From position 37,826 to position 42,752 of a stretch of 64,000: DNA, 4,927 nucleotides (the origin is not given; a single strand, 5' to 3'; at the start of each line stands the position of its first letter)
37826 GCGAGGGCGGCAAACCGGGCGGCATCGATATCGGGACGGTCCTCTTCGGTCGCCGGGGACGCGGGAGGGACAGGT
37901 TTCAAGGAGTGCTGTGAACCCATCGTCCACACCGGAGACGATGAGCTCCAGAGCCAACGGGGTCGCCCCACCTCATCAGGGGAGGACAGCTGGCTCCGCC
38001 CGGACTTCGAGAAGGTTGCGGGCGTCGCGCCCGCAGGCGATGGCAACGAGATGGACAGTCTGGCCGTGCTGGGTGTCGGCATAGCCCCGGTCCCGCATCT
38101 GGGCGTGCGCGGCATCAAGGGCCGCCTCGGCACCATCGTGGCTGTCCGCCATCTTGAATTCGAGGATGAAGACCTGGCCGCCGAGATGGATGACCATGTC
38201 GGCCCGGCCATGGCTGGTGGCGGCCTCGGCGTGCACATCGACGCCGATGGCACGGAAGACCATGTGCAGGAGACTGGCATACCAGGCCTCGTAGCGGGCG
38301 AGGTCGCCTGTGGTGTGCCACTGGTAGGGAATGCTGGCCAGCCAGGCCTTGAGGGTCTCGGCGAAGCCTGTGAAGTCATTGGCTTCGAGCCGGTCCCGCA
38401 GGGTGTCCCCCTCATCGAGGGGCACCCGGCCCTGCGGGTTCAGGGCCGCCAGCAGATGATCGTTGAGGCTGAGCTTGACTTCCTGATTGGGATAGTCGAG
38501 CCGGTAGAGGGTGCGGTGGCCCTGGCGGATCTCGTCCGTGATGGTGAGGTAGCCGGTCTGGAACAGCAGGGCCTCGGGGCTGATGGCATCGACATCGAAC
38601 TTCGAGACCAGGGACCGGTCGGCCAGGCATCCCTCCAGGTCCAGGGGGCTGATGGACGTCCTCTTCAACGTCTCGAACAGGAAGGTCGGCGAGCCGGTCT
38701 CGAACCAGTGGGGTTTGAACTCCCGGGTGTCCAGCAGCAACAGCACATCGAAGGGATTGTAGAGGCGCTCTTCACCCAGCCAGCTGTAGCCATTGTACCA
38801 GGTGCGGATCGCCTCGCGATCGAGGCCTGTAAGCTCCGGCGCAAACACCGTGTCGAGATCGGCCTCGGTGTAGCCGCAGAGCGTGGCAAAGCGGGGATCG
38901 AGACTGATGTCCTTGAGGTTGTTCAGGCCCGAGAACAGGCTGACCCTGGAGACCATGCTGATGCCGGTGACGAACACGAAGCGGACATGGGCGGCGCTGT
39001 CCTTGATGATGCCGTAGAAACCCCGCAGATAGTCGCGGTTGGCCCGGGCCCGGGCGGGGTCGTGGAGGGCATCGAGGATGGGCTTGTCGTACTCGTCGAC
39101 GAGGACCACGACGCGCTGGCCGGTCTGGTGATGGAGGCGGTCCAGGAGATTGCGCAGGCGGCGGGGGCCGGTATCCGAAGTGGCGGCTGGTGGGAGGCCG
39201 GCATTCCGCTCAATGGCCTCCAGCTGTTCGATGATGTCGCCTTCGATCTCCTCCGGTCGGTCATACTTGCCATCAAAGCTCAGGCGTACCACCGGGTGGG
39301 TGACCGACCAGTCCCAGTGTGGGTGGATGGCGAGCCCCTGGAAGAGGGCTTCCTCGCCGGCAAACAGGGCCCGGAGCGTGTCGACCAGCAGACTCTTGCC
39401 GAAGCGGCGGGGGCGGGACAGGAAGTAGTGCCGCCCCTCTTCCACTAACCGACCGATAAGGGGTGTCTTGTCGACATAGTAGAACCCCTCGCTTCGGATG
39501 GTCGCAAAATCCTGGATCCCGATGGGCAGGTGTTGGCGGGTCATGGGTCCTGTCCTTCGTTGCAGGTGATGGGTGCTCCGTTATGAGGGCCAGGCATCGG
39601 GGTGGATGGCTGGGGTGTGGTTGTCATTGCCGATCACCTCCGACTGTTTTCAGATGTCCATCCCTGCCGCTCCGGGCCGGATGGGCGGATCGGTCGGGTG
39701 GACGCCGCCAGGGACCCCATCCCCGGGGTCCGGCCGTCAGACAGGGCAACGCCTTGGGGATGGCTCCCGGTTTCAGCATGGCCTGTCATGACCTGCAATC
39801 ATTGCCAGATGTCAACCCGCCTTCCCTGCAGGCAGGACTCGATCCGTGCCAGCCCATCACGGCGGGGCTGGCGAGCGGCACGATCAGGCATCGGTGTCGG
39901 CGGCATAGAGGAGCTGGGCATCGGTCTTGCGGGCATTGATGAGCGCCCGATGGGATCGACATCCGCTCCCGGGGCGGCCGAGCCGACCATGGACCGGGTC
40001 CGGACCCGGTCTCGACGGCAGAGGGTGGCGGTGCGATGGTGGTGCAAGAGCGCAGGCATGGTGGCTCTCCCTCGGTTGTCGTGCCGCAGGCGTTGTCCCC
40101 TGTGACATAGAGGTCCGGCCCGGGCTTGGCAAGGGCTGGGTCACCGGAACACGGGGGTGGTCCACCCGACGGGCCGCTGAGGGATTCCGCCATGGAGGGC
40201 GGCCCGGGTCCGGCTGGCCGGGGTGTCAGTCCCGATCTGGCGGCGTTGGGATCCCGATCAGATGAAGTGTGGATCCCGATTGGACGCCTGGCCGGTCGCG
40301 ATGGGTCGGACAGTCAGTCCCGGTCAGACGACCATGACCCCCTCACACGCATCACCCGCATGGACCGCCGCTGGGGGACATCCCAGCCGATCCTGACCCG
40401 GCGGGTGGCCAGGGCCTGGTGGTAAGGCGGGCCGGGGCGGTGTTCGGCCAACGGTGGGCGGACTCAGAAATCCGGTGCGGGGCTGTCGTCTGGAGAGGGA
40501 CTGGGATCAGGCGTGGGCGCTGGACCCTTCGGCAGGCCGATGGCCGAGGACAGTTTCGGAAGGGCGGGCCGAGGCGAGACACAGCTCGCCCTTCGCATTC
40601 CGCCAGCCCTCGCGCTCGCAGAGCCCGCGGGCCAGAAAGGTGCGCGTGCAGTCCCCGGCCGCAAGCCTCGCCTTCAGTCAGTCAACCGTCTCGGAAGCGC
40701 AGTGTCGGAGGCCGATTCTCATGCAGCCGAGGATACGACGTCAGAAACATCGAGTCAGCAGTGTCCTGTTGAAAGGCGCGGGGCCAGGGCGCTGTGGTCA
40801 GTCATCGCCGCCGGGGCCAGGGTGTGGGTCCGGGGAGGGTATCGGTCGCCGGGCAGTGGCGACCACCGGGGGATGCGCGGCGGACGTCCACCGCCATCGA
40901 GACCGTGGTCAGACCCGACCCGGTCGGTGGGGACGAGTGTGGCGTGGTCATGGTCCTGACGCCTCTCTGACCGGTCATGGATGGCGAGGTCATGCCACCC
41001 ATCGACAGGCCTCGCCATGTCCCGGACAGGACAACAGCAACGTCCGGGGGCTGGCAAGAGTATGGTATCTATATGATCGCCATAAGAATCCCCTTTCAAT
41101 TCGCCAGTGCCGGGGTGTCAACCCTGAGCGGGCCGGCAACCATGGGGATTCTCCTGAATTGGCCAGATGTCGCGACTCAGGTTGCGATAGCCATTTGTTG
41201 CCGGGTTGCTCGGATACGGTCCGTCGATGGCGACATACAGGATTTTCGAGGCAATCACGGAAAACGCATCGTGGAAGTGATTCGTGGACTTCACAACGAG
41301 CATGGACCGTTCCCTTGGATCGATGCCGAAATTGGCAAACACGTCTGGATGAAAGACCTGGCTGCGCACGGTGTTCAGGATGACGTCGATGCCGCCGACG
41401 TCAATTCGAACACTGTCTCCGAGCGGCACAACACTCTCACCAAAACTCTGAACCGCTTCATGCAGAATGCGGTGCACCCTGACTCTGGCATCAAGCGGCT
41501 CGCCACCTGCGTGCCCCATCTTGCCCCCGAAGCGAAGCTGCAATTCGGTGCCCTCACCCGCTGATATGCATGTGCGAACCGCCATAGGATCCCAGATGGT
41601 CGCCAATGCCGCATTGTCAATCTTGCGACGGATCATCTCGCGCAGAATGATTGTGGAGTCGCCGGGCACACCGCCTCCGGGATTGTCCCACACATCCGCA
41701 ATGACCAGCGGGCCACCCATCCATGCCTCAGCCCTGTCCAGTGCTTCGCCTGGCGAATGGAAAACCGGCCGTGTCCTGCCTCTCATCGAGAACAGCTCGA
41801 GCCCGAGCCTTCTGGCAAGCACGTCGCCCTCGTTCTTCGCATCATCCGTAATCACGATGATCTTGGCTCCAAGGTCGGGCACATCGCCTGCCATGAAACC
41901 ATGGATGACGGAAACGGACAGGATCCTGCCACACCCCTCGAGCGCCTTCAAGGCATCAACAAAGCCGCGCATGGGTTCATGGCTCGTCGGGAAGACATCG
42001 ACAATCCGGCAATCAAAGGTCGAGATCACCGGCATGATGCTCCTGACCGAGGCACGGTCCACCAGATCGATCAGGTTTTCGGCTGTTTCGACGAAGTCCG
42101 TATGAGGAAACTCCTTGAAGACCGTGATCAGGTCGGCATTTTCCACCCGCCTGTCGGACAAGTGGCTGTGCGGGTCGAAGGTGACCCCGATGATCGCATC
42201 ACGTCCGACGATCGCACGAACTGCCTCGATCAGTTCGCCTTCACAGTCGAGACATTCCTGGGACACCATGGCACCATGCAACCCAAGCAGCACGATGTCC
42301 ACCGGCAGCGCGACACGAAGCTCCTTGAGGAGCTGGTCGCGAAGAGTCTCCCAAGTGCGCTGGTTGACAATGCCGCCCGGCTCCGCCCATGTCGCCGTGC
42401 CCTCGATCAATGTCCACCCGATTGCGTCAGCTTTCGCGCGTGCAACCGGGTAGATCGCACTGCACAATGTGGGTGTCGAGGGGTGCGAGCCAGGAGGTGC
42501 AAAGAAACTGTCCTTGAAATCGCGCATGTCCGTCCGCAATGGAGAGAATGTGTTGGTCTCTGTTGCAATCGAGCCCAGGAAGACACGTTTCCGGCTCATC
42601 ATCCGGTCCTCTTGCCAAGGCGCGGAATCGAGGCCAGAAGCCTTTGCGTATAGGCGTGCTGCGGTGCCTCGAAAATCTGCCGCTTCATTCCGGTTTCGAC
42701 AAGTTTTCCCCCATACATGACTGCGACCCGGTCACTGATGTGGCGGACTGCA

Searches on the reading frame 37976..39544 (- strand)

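Call 49: search_protein_families(library=pfam, proteins=[window:37976-39544:-], max_evalue=0.001)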
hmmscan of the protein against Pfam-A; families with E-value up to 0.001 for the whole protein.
window:37976-39544:- (522 aa): 2 families
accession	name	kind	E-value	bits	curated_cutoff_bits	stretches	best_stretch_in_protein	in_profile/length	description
PF09820.16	AAA-ATPase_like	-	2.5e-60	204.2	26.1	1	7-204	1-201/201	Predicted AAA-ATPase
PF08011.17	PDDEXK_9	-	7.8e-11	42.3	25.5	1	418-510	2-101/105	PD-(D/E)XK nuclease superfamily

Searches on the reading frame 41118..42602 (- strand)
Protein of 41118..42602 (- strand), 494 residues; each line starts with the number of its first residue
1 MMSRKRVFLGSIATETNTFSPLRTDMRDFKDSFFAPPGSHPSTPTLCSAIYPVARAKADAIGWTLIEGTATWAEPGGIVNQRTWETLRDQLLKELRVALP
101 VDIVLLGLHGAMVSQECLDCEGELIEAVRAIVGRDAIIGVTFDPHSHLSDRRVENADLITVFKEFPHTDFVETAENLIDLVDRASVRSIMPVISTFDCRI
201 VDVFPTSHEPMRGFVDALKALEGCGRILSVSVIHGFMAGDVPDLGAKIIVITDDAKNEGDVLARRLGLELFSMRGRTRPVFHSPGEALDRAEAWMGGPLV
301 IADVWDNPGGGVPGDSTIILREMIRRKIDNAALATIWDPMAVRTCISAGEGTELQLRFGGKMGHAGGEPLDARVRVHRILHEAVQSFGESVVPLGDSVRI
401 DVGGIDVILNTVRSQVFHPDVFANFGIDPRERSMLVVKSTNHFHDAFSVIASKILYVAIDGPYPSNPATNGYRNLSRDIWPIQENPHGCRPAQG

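Call 73: search_protein_families(library=pfam, proteins=[window:41118-42602:-], max_evalue=0.0001)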
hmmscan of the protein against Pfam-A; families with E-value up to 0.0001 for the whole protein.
window:41118-42602:- (494 aa): 2 families
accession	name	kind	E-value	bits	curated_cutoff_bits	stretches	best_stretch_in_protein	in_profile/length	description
PF07364.17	DUF1485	-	5.9e-75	252.7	22.8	1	6-291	1-289/290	Metallopeptidase family M81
PF07171.17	MlrC_C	-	3.1e-52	177.8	27.2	1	301-474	1-178/178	MlrC C-terminus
